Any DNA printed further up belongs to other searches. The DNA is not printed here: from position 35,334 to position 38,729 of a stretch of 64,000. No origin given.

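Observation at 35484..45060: Archaeal-style nurA-herA-sbcD-sbcC (HerA/NurA plus Mre11/Rad50) cluster in a bacterial chromosome, extended by a fifth gene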

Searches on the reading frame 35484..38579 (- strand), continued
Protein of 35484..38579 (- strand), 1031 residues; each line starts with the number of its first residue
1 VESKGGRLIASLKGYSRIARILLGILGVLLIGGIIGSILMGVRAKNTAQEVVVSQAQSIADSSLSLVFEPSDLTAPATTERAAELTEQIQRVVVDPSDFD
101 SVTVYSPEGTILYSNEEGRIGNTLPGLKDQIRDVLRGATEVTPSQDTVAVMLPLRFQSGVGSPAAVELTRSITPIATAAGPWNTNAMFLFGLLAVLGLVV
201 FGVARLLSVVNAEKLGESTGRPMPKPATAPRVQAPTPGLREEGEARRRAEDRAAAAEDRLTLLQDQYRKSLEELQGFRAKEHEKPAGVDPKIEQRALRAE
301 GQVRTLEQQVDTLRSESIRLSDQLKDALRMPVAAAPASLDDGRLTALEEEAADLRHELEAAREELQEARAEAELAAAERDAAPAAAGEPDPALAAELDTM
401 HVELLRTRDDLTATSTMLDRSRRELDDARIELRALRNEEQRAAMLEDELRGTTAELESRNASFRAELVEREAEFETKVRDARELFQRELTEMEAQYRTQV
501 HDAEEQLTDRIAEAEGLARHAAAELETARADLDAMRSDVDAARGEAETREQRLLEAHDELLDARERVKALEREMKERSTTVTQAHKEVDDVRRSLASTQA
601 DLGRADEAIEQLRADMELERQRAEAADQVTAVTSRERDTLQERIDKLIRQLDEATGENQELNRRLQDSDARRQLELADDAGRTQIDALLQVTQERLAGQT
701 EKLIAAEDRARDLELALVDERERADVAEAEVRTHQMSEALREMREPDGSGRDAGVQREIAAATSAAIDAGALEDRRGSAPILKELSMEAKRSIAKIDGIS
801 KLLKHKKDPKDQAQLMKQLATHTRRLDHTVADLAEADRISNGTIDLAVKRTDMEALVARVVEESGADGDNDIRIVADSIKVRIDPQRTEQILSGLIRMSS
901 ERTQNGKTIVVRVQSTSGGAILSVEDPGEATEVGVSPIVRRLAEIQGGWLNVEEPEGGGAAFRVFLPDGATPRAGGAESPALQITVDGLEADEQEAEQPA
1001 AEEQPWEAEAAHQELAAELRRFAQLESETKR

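Call 97: find_encoding_contigs(protein=P0426, flank=9000, max_places=2)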
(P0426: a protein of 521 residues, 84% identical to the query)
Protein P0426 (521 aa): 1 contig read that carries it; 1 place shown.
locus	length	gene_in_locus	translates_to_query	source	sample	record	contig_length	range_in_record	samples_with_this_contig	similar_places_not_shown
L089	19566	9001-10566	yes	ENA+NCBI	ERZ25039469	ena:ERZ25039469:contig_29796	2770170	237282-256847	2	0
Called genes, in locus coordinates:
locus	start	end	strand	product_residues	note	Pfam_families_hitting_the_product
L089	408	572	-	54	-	-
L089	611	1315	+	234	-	-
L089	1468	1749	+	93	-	-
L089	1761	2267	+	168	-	PF00293:NUDIX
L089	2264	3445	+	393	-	PF00108:Thiolase_N, PF02803:Thiolase_C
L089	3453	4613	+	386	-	PF02771:Acyl-CoA_dh_N, PF02770:Acyl-CoA_dh_M, PF00441:Acyl-CoA_dh_1, PF22924:ACOX_C_alpha1 (weak), PF08028:Acyl-CoA_dh_2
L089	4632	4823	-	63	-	-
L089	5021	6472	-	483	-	PF00512:HisKA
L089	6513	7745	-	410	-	-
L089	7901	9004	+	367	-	PF09376:NurA (faint)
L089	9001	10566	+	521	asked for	PF01935:DUF87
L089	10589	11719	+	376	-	PF00149:Metallophos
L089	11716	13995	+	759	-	PF02463:SMC_N, PF13476:AAA_23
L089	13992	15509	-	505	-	-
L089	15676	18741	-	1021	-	-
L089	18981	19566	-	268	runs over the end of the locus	-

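Call 100: search_protein_families(library=pfam, proteins=[L087:5185-6501:-, L087:6507-7736:-], max_evalue=0.001)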
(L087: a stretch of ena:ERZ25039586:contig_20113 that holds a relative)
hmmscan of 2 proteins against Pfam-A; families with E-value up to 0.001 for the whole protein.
L087:5185-6501:- (438 aa): 2 families
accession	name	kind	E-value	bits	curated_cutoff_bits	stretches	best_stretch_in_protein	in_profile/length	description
PF02518.31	HATPase_c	-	8.3e-13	49.2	26.4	1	243-352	2-109/111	Histidine kinase-, DNA gyrase B-, and HSP90-like ATPase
PF00512.31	HisKA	-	7.5e-07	29.5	26.9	1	141-201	7-66/66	His Kinase A (phospho-acceptor) domain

L087:6507-7736:- (409 aa): 0 families
